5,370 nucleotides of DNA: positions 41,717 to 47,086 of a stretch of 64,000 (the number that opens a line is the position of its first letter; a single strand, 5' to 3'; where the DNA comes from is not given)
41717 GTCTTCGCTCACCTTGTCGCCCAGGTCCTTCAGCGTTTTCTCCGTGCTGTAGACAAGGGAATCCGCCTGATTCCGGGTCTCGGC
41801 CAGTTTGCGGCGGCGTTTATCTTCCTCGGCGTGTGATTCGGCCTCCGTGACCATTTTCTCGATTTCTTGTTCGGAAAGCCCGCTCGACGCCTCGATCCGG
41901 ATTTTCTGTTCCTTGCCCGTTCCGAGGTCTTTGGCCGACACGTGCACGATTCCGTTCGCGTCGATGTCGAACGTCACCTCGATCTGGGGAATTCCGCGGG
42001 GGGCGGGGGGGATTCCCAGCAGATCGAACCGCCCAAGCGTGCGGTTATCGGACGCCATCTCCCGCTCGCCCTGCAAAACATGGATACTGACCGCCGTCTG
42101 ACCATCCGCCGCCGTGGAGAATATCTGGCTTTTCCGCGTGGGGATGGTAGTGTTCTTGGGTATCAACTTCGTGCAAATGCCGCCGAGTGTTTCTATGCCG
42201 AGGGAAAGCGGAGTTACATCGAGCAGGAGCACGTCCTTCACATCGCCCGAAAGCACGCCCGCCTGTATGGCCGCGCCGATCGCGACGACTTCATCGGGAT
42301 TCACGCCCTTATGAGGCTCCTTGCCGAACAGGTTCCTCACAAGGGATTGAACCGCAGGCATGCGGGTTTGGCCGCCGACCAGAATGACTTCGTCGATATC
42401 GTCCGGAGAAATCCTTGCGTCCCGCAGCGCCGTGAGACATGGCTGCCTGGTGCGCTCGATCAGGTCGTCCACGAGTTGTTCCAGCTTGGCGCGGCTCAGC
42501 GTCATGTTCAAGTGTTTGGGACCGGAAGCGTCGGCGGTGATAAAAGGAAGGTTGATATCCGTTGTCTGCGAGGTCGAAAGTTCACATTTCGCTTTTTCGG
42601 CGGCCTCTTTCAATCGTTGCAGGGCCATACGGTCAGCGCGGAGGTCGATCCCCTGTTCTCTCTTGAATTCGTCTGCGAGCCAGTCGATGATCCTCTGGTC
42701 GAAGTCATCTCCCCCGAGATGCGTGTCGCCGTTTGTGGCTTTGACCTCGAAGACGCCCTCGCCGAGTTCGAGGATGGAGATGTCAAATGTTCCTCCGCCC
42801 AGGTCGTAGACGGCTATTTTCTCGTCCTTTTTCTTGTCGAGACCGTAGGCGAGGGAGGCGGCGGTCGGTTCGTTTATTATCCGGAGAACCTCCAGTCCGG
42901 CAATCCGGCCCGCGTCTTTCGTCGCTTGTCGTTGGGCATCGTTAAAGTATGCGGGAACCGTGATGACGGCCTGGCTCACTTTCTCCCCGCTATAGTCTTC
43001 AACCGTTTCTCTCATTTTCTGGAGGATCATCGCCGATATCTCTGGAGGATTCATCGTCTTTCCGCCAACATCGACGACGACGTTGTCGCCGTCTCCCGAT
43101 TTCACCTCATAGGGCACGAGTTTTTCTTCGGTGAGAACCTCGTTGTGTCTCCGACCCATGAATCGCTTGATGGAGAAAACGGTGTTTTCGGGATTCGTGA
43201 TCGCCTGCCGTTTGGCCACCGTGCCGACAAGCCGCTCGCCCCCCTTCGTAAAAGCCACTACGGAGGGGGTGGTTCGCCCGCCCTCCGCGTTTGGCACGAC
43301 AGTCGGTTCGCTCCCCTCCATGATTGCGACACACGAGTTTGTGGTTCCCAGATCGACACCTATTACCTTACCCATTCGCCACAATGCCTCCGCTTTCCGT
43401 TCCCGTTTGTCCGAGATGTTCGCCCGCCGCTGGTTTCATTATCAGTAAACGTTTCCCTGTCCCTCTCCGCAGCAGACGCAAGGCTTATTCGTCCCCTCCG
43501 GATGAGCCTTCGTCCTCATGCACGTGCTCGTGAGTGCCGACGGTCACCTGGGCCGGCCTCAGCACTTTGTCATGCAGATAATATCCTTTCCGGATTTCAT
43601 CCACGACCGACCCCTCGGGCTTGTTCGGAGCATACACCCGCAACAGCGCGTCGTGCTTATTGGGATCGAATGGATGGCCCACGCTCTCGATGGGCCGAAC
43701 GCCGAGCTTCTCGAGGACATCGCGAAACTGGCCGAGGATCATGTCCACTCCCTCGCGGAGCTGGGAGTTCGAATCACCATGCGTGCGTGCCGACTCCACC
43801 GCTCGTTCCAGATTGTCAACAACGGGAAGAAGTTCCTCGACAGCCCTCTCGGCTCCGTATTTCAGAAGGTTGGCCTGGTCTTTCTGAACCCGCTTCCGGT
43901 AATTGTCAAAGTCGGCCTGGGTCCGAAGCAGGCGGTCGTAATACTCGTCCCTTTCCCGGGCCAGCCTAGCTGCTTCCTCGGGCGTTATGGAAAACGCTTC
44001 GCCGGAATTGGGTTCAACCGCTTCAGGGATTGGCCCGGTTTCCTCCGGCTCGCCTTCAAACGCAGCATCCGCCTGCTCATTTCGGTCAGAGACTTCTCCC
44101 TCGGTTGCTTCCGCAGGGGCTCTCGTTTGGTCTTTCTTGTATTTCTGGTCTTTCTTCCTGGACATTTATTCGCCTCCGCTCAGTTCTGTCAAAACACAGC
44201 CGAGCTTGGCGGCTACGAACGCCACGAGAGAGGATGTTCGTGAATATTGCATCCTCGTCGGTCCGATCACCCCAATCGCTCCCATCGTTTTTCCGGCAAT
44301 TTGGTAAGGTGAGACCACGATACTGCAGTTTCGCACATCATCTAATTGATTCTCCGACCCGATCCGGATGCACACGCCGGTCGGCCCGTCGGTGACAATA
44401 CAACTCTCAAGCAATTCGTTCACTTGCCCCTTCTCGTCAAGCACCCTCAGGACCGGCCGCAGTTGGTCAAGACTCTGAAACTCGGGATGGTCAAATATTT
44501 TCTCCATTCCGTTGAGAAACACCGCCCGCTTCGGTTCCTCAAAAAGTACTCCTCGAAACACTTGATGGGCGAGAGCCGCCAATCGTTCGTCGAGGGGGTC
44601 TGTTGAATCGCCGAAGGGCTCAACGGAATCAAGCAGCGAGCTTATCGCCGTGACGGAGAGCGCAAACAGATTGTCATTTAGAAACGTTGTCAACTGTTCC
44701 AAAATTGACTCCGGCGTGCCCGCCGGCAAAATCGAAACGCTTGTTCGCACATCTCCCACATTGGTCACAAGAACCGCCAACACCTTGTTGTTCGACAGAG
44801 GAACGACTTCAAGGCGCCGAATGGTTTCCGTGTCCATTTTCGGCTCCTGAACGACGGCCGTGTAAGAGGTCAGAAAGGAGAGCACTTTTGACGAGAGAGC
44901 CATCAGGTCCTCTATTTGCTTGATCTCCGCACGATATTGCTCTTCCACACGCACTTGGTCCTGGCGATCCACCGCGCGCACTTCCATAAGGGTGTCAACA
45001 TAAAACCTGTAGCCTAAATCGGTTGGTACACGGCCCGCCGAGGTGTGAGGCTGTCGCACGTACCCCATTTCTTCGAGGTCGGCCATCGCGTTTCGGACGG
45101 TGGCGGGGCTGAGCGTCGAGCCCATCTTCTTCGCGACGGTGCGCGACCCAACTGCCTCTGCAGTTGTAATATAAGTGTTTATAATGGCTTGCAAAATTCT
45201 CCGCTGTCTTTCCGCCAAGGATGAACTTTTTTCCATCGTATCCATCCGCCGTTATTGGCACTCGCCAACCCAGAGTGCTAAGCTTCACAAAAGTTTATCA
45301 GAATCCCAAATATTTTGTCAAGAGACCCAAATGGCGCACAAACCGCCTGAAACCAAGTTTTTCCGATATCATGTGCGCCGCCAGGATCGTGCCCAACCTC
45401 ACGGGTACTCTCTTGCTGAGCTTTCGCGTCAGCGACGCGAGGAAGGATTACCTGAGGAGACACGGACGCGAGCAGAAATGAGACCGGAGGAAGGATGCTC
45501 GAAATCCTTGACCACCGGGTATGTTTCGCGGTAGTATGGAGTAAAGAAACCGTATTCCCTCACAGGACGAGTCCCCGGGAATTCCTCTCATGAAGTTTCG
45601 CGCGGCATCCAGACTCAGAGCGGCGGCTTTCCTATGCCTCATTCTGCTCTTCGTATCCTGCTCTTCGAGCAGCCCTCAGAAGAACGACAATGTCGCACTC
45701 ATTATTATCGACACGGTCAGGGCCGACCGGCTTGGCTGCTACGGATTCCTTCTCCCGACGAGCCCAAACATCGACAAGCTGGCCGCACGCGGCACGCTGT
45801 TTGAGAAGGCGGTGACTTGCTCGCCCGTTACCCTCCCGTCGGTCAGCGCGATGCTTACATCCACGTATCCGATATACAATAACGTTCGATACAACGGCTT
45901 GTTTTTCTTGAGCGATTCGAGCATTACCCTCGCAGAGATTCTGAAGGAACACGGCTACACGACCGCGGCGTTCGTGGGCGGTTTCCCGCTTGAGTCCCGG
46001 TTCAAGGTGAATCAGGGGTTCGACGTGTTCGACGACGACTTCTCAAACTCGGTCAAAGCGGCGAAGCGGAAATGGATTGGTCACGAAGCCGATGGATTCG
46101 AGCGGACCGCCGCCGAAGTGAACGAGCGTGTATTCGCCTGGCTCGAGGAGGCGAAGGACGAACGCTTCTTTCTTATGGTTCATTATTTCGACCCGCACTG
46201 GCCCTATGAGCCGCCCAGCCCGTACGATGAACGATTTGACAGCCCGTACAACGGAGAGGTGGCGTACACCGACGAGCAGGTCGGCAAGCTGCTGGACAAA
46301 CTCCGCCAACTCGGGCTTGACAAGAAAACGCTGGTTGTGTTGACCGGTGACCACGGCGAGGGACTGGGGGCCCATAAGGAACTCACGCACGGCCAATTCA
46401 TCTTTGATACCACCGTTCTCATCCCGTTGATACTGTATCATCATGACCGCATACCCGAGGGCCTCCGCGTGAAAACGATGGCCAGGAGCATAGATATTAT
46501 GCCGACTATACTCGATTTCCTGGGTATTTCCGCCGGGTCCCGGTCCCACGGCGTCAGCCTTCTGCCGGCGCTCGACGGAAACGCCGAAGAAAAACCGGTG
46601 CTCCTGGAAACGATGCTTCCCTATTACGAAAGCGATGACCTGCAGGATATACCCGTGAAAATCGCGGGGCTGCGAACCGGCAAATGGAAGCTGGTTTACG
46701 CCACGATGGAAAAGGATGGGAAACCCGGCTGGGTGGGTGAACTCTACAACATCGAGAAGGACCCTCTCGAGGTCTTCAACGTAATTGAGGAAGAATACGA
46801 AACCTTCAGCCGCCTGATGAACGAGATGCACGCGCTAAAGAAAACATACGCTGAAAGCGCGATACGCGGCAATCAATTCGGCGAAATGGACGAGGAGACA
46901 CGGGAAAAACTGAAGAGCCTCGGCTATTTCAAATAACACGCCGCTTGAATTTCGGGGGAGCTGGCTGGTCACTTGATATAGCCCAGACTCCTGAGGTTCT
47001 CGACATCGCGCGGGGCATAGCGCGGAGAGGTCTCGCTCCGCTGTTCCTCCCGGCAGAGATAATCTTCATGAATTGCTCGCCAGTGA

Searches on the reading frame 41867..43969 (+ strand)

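Call 78: search_protein_families(library=pfam, proteins=[window:41867-43969:+], max_evalue=0.00001)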
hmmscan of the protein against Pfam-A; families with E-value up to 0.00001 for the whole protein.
window:41867-43969:+ (700 aa): 1 family
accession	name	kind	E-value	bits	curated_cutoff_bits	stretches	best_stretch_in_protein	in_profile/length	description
PF10712.14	NAD-GH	-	2e-137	459.6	22.8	1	4-503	73-576/576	NAD-specific glutamate dehydrogenase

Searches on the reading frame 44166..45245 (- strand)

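Call 78: search_protein_families(library=pfam, proteins=[window:44166-45245:-], max_evalue=0.00001)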
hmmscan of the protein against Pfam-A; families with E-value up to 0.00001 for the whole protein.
window:44166-45245:- (359 aa): 2 families
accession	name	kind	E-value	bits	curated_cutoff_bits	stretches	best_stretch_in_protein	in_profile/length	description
PF01628.27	HrcA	-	4.7e-54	184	22.2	1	112-337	1-214/215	HrcA protein C terminal domain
PF03444.21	HrcA_DNA-bdg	-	8.4e-08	32.2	21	1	10-80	2-71/79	Winged helix-turn-helix transcription repressor, HrcA DNA-binding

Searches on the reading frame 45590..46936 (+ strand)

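Call 78: search_protein_families(library=pfam, proteins=[window:45590-46936:+], max_evalue=0.00001)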
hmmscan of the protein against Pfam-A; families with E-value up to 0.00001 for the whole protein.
window:45590-46936:+ (448 aa): 3 families
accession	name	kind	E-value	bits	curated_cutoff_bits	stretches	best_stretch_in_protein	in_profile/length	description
PF00884.28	Sulfatase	-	7e-49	167.2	25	1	34-313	2-301/301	Sulfatase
PF16347.10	SGSH_C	-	1.3e-14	55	29.3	1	269-414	9-149/154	N-sulphoglucosamine sulphohydrolase, C-terminal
PF01663.27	Phosphodiest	-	5.5e-11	43.1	23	1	35-257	1-221/342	Type I phosphodiesterase / nucleotide pyrophosphatase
